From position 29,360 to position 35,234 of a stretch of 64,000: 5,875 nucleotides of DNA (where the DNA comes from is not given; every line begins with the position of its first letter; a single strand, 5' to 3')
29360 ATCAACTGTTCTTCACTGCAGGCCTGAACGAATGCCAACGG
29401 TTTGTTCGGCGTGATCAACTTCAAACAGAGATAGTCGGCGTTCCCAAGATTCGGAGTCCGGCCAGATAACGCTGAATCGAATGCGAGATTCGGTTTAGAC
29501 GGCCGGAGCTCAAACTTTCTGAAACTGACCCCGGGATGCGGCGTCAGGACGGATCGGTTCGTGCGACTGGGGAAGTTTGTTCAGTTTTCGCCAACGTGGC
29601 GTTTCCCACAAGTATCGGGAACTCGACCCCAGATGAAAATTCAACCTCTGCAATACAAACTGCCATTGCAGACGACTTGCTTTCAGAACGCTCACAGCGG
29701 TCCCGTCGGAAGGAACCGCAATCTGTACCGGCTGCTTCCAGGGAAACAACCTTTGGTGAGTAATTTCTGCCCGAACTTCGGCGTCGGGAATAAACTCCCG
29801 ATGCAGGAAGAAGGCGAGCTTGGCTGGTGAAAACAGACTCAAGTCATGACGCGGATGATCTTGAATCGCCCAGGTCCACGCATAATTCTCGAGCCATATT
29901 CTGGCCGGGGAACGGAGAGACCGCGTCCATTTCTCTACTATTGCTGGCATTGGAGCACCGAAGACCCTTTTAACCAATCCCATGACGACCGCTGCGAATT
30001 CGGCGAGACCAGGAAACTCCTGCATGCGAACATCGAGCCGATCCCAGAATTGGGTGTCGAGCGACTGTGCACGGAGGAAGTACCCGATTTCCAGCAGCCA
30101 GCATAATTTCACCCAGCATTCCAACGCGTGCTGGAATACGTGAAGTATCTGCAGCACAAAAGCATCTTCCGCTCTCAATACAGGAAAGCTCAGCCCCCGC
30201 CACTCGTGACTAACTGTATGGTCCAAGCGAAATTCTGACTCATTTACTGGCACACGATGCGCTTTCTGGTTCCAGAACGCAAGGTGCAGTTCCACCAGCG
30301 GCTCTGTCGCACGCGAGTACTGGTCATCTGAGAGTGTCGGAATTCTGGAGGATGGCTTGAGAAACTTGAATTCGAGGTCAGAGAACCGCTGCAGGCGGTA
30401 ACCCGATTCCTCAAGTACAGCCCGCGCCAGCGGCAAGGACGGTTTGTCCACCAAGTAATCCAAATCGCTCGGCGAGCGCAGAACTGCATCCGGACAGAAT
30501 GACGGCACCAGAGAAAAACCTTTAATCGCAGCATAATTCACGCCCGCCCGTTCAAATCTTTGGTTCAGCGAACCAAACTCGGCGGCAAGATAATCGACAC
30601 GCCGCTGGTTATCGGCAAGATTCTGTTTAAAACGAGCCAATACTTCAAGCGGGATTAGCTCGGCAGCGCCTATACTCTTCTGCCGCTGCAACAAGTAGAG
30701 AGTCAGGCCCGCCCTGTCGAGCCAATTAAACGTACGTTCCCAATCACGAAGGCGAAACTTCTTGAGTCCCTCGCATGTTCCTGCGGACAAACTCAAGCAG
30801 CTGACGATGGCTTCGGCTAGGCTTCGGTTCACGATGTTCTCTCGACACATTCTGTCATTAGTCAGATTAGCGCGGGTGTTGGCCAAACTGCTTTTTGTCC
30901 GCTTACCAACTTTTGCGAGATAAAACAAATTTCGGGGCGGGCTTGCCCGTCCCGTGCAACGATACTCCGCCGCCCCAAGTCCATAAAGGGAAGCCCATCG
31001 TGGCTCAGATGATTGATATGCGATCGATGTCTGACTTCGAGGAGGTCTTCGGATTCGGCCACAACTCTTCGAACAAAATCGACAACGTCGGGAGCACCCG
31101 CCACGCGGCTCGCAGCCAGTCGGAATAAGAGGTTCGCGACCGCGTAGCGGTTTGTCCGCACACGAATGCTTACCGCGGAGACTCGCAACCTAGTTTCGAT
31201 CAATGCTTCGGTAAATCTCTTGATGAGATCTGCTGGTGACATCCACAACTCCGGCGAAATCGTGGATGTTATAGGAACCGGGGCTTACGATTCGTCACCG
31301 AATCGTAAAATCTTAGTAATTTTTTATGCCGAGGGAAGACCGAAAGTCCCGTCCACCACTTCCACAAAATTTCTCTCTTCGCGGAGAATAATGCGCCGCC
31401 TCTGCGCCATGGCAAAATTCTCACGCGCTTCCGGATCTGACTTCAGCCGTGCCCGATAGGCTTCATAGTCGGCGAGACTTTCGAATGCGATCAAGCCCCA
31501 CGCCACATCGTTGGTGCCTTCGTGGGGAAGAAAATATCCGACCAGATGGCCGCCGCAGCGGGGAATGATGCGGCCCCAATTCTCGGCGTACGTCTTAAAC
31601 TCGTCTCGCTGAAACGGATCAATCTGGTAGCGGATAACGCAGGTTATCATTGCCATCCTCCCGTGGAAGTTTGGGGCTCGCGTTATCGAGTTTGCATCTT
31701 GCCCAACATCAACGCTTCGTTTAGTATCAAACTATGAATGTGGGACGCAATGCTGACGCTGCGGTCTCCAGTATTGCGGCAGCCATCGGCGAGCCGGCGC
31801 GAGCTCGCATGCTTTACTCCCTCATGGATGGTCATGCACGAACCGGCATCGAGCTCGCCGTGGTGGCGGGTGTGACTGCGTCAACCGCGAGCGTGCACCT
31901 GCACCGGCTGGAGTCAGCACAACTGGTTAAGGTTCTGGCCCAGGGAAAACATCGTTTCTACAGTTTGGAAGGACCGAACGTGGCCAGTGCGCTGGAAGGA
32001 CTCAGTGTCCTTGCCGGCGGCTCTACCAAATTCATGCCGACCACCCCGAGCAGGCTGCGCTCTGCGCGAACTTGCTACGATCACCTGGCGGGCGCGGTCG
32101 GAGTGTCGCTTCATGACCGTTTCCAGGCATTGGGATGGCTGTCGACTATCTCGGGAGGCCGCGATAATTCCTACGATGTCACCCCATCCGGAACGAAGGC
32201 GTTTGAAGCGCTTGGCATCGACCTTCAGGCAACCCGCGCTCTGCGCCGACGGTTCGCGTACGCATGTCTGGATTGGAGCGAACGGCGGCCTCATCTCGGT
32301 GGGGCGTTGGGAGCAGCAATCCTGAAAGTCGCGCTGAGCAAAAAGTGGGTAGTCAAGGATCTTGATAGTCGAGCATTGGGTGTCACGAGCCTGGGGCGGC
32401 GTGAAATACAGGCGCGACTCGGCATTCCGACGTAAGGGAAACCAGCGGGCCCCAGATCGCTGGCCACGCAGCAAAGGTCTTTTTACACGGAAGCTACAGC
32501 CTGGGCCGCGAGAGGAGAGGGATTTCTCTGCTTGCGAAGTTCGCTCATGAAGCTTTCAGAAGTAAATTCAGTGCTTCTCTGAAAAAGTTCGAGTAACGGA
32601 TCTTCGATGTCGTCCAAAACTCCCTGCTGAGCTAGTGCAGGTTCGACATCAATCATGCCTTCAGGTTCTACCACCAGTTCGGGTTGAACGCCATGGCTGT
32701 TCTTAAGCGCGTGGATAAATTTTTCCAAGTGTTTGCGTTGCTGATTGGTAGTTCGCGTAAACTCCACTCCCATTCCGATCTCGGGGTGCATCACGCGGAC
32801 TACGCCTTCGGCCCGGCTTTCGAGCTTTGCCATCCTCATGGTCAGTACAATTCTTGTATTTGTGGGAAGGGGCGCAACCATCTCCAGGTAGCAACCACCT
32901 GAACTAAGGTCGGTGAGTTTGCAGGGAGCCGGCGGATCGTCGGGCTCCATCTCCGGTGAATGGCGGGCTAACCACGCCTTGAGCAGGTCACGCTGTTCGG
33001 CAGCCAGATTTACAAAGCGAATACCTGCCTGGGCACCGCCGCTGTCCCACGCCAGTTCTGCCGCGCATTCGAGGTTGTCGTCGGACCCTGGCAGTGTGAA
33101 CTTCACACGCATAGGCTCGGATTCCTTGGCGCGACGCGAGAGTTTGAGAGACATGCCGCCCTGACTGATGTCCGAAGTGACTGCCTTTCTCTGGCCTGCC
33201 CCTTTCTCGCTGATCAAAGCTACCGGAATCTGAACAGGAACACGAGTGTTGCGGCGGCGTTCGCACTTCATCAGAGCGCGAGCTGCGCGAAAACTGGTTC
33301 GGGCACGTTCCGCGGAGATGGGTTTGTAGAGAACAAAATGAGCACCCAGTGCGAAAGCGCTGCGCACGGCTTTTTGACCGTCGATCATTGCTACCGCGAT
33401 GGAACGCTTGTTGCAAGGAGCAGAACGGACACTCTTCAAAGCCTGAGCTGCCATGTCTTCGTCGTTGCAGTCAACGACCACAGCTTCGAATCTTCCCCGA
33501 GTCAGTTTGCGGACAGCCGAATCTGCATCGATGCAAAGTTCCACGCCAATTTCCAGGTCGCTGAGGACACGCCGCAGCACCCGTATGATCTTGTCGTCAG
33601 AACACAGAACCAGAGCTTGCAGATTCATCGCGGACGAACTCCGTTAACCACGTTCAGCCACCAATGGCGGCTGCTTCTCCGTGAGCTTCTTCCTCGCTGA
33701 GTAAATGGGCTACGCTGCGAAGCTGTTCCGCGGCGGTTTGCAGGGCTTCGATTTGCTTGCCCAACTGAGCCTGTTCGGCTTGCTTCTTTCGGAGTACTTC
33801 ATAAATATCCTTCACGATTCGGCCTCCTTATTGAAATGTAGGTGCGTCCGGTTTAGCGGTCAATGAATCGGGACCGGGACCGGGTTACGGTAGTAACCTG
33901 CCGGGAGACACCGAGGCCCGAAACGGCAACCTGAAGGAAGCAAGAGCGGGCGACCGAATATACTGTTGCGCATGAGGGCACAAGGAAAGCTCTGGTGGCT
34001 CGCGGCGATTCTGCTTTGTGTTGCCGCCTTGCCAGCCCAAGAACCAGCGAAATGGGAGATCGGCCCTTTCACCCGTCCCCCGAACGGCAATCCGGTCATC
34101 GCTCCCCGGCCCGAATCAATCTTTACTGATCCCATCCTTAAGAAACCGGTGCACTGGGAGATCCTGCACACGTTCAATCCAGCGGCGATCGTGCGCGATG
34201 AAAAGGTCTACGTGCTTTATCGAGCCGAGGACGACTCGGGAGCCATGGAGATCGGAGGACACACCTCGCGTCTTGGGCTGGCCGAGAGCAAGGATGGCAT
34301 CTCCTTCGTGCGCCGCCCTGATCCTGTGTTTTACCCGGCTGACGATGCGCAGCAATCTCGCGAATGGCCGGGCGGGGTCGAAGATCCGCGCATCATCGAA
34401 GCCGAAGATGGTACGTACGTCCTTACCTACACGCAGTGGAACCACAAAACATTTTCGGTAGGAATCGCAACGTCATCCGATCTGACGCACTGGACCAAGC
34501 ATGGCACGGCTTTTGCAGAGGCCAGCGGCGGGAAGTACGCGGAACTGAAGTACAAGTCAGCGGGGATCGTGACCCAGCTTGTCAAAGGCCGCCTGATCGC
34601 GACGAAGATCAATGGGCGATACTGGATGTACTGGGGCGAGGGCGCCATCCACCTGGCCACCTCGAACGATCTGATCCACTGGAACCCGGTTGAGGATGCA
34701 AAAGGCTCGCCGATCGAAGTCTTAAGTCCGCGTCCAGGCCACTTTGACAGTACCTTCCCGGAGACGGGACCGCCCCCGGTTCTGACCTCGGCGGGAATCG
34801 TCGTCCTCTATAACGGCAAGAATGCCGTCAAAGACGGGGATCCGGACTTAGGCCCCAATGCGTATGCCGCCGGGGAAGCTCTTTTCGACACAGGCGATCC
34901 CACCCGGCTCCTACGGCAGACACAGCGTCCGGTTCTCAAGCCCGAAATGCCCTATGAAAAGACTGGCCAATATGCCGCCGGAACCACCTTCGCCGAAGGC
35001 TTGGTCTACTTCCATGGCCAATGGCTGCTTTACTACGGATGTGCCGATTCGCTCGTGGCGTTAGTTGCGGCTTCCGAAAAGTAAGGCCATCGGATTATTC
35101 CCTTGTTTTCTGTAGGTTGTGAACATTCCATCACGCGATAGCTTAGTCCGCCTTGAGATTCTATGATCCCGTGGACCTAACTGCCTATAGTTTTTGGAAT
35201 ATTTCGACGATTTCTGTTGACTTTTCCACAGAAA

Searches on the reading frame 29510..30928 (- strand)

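Call 47: search_protein_families(library=pfam, proteins=[window:29510-30928:-], max_evalue=0.001)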
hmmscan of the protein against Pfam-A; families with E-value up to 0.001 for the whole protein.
window:29510-30928:- (472 aa): 1 family
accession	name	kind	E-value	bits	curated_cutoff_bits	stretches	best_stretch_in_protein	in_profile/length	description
PF14907.12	NTP_transf_5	-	2e-36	126.3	31.2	1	61-324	3-249/249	Uncharacterised nucleotidyltransferase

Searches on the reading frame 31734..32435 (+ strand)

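Call 47: search_protein_families(library=pfam, proteins=[window:31734-32435:+], max_evalue=0.001)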
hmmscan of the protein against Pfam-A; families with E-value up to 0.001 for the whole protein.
window:31734-32435:+ (233 aa): 2 families
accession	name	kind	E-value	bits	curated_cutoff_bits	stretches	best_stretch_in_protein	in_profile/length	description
PF01022.26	HTH_5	-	6.7e-05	23.1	22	1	21-66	2-46/47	Bacterial regulatory protein, arsR family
PF12802.13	MarR_2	-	0.00025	21.6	27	1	21-73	5-58/61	MarR family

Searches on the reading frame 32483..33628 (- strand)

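Call 47: search_protein_families(library=pfam, proteins=[window:32483-33628:-], max_evalue=0.001)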
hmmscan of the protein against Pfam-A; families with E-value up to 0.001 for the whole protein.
window:32483-33628:- (381 aa): 2 families
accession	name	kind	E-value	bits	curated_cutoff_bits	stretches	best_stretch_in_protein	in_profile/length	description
PF07238.19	PilZ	-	2.5e-26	92.4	22.5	2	123-221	1-101/102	PilZ domain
PF00072.30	Response_reg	-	0.0001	22.9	30.2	1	11-110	7-107/111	Response regulator receiver domain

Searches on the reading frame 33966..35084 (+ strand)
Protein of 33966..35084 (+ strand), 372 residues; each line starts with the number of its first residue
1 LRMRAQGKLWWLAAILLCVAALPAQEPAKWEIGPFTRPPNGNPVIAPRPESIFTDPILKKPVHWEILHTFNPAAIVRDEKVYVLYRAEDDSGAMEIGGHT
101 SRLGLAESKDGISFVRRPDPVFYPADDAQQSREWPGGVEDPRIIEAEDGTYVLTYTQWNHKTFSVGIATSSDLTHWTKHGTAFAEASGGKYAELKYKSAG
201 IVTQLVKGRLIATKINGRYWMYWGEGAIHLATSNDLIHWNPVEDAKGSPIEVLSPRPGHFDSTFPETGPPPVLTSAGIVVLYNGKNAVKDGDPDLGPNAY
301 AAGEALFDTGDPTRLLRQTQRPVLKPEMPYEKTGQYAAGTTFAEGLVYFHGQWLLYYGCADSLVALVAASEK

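Call 47: search_protein_families(library=pfam, proteins=[window:33966-35084:+], max_evalue=0.001)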
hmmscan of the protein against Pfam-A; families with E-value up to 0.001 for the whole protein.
window:33966-35084:+ (372 aa): 3 families
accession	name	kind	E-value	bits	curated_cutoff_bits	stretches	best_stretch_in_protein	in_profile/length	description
PF04041.19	Glyco_hydro_130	-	3.2e-42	145.1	26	1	65-370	31-310/320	beta-1,4-mannooligosaccharide phosphorylase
PF04616.20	Glyco_hydro_43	-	2e-07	31.1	32.2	1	136-235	8-102/288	Glycosyl hydrolases family 43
PF00251.26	Glyco_hydro_32N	-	0.00011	22.3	22.1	0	69-187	69-180/307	Glycosyl hydrolases family 32 N-terminal domain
